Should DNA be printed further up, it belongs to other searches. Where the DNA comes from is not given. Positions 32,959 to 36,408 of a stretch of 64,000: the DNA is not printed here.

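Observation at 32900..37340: GC-rich island carrying an MmeI-family single-chain Type IIG/IIL RM enzyme, a coupled small ORF and a RhuM/Fic gene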

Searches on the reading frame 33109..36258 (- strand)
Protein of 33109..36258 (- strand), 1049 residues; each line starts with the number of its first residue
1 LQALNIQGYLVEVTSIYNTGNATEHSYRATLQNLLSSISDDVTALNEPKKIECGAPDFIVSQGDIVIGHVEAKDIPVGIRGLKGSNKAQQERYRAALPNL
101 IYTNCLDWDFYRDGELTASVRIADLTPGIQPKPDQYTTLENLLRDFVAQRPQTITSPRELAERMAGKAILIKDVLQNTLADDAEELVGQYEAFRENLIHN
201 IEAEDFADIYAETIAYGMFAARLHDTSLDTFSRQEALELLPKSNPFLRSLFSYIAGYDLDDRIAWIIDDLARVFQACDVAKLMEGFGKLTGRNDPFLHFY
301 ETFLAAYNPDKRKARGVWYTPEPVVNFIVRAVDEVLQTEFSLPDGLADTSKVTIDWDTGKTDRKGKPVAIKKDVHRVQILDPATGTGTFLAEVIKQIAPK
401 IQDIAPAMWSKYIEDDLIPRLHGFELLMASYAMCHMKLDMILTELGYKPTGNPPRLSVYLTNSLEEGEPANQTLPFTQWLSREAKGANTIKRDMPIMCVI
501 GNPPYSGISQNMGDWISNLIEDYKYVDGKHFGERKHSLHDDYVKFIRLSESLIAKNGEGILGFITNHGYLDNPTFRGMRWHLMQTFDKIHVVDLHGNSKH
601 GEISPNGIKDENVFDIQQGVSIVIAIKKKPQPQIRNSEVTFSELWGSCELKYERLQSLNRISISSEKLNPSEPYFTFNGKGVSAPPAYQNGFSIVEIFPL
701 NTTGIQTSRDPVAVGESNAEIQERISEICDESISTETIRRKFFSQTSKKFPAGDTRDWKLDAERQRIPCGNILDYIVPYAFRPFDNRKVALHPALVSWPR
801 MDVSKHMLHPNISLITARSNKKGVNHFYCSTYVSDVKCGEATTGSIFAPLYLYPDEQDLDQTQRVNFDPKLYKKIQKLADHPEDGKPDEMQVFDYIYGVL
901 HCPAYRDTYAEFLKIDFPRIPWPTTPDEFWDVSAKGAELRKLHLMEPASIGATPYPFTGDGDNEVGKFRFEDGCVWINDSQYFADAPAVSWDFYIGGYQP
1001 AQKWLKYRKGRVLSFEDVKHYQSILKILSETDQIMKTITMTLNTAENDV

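Call 3: search_protein_families(library=pfam, proteins=[window:33109-36258:-], max_evalue=0.01)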
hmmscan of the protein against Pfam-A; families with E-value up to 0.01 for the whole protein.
window:33109-36258:- (1049 aa): 4 families
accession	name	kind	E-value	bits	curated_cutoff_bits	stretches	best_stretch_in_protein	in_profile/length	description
PF18135.7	Type_ISP_C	-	9.8e-78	262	25.9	1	696-1036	1-341/342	Type ISP C-terminal specificity domain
PF02384.22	N6_Mtase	-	5.4e-11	42.8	20.4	2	372-569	43-187/311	N-6 DNA Methylase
PF07669.17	Eco57I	-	1.7e-08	35.2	25.3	1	490-595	68-166/171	Eco57I restriction-modification methylase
PF20473.4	MmeI_Mtase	-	0.00046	19.9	27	1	367-512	11-152/259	MmeI, DNA-methyltransferase domain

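Call 4: search_protein_families(library=ncbifam, proteins=[window:33109-36258:-], max_evalue=0.01)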
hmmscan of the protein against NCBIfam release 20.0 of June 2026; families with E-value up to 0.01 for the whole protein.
window:33109-36258:- (1049 aa): 3 families
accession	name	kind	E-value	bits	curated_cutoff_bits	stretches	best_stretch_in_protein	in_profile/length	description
NF047738.1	antiphage_MADS2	equivalog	0.00037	18.9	720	0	377-403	333-359/654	methylation-associated defense system DNA methyltransferase MAD2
NF033452.1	BREX_1_MTaseX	exception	0.0022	15.9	500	1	498-594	510-593/1210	BREX-1 system adenine-specific DNA-methyltransferase PglX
NF033455.1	BREX_6_MTaseX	exception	0.0053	14.3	900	0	498-595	557-639/1319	BREX-6 system adenine-specific DNA-methyltransferase PglX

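Call 5: search_solved_structures(query=window:33109-36258:-, max_evalue=1, show_alignments=3)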
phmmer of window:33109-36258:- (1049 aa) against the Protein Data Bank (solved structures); distinct sequences matched with E-value up to 1: 5.
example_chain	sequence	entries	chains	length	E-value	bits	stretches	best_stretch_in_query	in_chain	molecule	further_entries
4xqk_A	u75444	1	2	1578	2.1e-33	118.8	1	371-944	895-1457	LlaBIII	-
7lo5_A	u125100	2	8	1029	1.8e-31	112.5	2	376-957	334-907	Site-specific DNA-methyltransferase (adenine-specific)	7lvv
5ffj_A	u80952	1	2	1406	1e-30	110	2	369-723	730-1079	Endonuclease and methylase LlaGI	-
3khk_A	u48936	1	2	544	0.05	15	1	235-333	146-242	Type I restriction-modification system methylation subunit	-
2qxy_A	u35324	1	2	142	0.92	10.8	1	391-468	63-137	Response regulator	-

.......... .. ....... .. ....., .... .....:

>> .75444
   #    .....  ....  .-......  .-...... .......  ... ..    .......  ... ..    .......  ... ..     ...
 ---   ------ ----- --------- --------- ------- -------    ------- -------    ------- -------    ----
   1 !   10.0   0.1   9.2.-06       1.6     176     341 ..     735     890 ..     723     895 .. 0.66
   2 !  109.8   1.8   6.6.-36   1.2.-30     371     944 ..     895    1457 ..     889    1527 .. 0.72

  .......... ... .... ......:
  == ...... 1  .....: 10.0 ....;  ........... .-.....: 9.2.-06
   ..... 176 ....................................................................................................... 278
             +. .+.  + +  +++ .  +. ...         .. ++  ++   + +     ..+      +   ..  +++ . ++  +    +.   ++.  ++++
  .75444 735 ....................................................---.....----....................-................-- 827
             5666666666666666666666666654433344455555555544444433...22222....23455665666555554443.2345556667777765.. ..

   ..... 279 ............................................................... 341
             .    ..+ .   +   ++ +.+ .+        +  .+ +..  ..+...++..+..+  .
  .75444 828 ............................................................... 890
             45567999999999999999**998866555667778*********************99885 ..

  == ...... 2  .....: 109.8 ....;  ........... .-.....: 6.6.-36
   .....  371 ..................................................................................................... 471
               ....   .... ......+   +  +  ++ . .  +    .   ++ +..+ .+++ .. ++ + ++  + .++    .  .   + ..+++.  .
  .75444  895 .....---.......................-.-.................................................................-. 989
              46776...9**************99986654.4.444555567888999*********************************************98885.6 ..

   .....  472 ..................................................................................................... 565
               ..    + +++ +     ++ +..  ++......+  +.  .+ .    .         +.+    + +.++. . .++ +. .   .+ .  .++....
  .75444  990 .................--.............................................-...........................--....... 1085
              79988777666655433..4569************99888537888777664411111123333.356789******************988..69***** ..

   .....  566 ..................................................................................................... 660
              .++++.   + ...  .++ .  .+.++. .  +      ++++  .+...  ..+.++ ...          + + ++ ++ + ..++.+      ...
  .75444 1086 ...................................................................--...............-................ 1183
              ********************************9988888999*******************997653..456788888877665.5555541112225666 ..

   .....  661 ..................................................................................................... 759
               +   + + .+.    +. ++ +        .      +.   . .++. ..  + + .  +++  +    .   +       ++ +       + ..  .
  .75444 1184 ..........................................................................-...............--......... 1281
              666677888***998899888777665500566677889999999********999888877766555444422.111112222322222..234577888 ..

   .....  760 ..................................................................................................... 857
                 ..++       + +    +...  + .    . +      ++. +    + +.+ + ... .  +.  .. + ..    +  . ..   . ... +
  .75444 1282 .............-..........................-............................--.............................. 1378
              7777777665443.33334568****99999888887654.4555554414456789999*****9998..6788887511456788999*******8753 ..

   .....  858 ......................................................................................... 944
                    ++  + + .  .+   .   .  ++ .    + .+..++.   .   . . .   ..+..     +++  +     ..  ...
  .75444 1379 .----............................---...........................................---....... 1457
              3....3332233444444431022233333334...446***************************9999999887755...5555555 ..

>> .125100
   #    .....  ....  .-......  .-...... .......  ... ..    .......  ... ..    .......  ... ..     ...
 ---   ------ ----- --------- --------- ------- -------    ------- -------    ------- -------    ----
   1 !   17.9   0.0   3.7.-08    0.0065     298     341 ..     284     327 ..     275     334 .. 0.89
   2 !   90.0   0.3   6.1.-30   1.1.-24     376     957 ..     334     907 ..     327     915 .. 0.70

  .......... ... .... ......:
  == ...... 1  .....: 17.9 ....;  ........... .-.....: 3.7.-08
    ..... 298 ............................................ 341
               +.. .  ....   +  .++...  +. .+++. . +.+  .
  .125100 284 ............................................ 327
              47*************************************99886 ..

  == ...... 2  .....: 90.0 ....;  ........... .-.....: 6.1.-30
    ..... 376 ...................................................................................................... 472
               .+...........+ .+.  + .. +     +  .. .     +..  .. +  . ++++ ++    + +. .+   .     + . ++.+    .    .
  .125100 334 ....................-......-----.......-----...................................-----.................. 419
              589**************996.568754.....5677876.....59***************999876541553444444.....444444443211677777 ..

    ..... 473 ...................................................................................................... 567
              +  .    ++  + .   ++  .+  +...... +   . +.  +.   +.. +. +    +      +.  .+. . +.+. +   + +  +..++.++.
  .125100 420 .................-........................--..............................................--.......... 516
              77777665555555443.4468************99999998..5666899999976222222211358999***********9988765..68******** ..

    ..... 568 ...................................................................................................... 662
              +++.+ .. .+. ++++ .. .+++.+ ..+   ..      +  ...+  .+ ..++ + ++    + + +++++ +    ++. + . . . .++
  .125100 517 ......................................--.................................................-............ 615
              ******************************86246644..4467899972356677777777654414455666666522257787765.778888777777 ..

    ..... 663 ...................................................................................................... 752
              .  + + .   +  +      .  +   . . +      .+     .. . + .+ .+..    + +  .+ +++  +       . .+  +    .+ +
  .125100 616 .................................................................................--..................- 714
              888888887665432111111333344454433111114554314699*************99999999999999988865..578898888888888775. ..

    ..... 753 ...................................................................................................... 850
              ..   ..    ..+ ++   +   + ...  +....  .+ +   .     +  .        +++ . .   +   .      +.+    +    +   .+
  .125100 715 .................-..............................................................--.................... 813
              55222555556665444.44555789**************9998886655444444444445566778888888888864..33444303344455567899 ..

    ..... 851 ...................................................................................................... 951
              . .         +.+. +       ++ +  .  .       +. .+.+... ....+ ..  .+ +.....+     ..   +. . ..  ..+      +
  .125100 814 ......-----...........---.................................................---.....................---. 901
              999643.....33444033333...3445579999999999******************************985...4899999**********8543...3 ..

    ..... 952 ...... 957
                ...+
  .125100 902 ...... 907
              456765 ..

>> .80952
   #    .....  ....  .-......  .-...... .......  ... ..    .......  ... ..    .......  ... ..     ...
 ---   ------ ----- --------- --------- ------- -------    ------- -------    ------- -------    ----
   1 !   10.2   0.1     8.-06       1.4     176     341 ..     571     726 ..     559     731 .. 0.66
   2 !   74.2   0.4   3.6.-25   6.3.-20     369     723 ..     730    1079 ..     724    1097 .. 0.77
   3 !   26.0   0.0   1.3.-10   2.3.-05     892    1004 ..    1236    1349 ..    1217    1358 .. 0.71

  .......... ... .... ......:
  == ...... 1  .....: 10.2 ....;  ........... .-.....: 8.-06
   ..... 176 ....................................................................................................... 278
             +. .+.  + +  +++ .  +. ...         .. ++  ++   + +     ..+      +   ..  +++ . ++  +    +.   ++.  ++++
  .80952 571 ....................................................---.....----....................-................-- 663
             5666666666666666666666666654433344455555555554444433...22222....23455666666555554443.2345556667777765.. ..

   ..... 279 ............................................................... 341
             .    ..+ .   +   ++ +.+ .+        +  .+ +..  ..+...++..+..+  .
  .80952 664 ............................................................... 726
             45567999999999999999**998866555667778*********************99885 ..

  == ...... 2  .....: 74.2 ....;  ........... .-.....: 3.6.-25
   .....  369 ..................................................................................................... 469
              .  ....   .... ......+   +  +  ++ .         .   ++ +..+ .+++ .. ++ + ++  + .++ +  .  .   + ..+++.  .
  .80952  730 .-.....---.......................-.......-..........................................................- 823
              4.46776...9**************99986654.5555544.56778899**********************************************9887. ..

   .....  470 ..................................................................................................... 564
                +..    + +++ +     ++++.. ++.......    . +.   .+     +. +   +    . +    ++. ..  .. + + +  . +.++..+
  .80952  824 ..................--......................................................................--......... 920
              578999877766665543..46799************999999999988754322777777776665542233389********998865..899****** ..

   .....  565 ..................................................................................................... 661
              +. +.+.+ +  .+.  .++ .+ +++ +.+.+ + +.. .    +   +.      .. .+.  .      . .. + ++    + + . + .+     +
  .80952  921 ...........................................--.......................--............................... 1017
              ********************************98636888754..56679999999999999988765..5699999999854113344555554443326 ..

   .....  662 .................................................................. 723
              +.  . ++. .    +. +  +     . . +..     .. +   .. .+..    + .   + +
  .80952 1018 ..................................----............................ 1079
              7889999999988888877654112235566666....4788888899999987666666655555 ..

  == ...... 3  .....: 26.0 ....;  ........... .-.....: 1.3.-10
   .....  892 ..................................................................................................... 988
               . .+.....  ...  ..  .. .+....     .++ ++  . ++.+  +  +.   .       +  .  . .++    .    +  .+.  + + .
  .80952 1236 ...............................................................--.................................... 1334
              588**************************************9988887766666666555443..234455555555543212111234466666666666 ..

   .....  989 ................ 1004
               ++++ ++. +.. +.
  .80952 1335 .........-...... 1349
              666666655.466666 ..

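Call 6: search_protein_families(library=padloc, proteins=[window:33109-36258:-], max_evalue=0.01)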
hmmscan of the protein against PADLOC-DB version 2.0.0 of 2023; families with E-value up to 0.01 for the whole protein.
window:33109-36258:- (1049 aa): 21 families
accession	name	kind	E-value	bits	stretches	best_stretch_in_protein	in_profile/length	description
PDLC03610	REase_MTase_IIG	-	1.9e-283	941.5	2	6-515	2-495/1096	Type IIG restriction enzyme-methyltransferase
PDLC03631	REase_MTase_IIG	-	3.6e-102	341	2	375-1009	343-987/1086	Type IIG restriction enzyme-methyltransferase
PDLC03051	REase_MTase_I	-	1e-41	140.2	1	283-944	832-1470/1591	Type I restriction enzyme-methyltransferase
PDLC03597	REase_MTase_IIG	-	2.6e-41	139.3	2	376-957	913-1515/1646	Type IIG restriction enzyme-methyltransferase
PDLC03621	REase_MTase_IIG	-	6.7e-34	115.1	3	376-626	336-581/1024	Type IIG restriction enzyme-methyltransferase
PDLC03335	MTase_II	-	1.9e-10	38.1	1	375-598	102-288/607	Type II methyltransferase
PDLC04134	mad2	-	7.7e-10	36.2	1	297-643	252-458/492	mads_2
PDLC03313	MTase_II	-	5e-07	26.6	1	371-597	44-235/563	Type II methyltransferase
PDLC03338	MTase_II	-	5.5e-07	26.7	1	373-585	152-320/604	Type II methyltransferase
PDLC03021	MTase_I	-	7.5e-06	23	0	378-438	187-245/491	Type I methyltransferase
PDLC03025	MTase_I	-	5e-05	20.2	0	378-405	185-210/569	Type I methyltransferase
PDLC03612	REase_MTase_IIG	-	7.9e-05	19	1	498-596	809-896/1247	Type IIG restriction enzyme-methyltransferase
PDLC03604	REase_MTase_IIG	-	9.1e-05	18.6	1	498-570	537-603/1011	Type IIG restriction enzyme-methyltransferase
PDLC03267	MTase_II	-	0.00013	19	0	498-594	109-198/539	Type II methyltransferase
PDLC03026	MTase_I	-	0.00016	19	0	378-438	166-225/487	Type I methyltransferase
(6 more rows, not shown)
